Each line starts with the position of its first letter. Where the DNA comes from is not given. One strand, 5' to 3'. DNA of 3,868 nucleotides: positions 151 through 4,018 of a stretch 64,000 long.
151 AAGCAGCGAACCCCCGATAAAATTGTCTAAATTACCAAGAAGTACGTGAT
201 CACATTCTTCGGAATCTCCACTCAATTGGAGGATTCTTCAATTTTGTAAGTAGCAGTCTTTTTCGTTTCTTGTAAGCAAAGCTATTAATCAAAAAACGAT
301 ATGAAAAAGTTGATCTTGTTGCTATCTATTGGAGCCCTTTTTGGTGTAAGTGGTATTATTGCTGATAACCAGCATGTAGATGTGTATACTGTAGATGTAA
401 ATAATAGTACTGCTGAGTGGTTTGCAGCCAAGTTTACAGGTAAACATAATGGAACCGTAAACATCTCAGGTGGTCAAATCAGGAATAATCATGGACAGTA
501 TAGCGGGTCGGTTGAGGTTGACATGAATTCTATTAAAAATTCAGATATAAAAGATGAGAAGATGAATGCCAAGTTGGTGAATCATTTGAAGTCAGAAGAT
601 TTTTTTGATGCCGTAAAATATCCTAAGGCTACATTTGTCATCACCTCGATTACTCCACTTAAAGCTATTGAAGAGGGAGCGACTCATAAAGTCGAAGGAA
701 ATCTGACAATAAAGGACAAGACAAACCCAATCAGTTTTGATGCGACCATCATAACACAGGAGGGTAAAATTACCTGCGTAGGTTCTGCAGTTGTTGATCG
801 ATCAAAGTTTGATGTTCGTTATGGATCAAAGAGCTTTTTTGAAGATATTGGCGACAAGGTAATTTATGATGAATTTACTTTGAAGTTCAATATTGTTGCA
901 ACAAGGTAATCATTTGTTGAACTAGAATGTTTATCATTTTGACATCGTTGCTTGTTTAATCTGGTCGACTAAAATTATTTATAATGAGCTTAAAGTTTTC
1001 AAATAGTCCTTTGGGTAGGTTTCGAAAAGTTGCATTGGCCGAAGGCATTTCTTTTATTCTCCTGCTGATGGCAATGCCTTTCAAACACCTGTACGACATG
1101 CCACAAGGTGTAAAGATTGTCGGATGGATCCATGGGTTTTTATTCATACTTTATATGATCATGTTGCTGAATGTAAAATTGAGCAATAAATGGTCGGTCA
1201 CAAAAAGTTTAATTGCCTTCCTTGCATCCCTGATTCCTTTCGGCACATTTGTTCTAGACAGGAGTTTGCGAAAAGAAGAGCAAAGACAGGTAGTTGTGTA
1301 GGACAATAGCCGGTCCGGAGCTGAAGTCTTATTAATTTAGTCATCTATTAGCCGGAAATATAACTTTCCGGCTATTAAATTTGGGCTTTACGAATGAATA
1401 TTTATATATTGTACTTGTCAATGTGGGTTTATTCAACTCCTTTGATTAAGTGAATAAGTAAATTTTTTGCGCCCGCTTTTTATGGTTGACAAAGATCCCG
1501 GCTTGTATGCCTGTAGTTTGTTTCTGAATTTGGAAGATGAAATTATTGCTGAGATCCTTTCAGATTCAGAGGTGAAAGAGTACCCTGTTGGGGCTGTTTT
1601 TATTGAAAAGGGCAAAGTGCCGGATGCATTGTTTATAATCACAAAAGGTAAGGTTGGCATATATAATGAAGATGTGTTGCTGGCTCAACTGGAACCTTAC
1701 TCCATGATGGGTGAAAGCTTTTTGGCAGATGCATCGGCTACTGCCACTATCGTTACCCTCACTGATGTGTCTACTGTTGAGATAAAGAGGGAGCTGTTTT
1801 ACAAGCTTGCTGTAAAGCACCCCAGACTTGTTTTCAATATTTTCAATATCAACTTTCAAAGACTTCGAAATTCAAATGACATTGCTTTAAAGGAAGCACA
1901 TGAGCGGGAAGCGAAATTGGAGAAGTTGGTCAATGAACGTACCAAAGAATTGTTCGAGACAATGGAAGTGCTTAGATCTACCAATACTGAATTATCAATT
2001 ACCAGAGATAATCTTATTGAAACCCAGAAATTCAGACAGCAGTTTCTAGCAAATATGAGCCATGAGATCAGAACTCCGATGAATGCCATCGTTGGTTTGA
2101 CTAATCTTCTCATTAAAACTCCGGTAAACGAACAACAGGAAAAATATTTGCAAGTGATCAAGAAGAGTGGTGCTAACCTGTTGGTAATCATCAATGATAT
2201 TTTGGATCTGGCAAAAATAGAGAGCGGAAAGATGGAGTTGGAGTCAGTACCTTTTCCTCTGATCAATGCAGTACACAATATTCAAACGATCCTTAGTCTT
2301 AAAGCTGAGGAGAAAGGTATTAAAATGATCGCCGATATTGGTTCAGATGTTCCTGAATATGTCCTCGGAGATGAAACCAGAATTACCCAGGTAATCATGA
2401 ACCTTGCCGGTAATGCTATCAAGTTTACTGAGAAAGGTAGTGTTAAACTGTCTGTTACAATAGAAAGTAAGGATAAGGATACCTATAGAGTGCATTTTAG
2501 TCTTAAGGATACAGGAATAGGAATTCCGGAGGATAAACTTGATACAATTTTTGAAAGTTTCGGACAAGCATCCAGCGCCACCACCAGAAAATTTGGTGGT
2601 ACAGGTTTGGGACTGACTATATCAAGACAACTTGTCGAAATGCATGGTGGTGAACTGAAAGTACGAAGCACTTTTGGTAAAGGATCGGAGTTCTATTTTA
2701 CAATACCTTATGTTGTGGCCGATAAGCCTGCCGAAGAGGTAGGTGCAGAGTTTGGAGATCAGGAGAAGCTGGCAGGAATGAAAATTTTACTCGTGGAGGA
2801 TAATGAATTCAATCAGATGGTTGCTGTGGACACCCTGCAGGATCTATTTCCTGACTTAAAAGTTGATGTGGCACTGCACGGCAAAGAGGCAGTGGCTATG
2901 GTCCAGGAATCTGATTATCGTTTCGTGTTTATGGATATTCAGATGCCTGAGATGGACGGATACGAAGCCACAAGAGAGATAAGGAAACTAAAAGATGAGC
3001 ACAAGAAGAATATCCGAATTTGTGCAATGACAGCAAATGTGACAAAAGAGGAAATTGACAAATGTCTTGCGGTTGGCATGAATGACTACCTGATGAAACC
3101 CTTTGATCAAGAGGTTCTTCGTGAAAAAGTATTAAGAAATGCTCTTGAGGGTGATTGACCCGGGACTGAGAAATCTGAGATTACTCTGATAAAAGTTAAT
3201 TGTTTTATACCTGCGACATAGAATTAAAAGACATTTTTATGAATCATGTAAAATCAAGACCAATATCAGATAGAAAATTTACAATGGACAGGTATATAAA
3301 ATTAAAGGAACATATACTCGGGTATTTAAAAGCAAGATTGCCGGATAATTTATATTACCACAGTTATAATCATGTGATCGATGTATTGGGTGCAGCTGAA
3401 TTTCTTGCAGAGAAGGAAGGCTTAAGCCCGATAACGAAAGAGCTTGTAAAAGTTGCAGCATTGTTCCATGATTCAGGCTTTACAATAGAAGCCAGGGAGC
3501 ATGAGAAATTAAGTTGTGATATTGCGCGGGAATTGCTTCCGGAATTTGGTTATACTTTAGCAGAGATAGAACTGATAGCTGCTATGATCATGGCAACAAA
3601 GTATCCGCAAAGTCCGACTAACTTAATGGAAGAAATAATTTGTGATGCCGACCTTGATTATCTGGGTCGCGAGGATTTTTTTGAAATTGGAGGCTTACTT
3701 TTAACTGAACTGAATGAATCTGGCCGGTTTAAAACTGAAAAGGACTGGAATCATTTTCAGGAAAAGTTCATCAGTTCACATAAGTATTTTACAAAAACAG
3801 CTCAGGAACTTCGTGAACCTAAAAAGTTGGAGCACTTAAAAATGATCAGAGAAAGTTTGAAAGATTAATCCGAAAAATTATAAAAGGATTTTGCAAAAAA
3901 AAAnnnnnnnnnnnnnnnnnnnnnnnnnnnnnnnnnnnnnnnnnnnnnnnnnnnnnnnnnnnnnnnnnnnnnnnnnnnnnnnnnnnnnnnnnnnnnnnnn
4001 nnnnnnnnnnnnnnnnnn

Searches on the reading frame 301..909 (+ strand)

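Call 19: search_protein_families(library=pfam, proteins=[window:301-909:+], max_evalue=0.0001)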
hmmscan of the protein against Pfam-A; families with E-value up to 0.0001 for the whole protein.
window:301-909:+ (202 aa): 1 family
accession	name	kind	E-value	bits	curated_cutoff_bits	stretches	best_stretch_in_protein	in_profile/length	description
PF04264.18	YceI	-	3.1e-30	105.9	23.7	1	29-200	1-150/150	YceI-like domain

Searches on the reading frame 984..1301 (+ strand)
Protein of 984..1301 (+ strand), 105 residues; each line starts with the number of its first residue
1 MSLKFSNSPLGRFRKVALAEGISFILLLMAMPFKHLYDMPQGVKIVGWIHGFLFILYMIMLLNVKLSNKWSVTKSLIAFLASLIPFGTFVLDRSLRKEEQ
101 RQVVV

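Call 55: search_protein_families(library=pfam, proteins=[window:984-1301:+], max_evalue=0.0001)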
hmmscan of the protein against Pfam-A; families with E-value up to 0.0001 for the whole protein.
window:984-1301:+ (105 aa): 1 family
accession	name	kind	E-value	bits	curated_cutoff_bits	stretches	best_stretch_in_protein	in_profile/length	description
PF12823.12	DUF3817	-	6.7e-30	104.1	27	1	10-97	1-85/85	Domain of unknown function (DUF3817)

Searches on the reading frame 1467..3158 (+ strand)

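Call 55: search_protein_families(library=pfam, proteins=[window:1467-3158:+], max_evalue=0.0001)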
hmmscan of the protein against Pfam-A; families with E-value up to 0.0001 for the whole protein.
window:1467-3158:+ (563 aa): 4 families
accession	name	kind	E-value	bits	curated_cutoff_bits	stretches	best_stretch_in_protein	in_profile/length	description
PF02518.31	HATPase_c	-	6.6e-30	104.2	26.4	1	301-415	1-109/111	Histidine kinase-, DNA gyrase B-, and HSP90-like ATPase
PF00072.30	Response_reg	-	1.3e-24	86.9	30.2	1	440-555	1-110/111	Response regulator receiver domain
PF00512.31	HisKA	-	1.2e-21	76.9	26.9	1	190-254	2-66/66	His Kinase A (phospho-acceptor) domain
PF00027.35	cNMP_binding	-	9.5e-13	48.4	27.5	1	37-116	2-87/89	Cyclic nucleotide-binding domain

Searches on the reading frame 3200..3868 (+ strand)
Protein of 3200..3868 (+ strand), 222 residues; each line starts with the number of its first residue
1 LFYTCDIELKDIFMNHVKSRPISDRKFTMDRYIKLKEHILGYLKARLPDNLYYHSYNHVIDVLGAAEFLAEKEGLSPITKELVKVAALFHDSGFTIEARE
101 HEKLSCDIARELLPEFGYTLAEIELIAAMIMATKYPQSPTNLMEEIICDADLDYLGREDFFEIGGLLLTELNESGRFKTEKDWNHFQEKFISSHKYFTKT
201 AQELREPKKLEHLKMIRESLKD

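Call 19: search_protein_families(library=pfam, proteins=[window:3200-3868:+], max_evalue=0.0001)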
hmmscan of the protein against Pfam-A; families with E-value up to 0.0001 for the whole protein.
window:3200-3868:+ (222 aa): 1 family
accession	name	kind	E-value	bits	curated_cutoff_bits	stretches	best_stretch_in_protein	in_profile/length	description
PF01966.28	HD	-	4.6e-07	30.6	22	1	56-151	2-111/116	HD domain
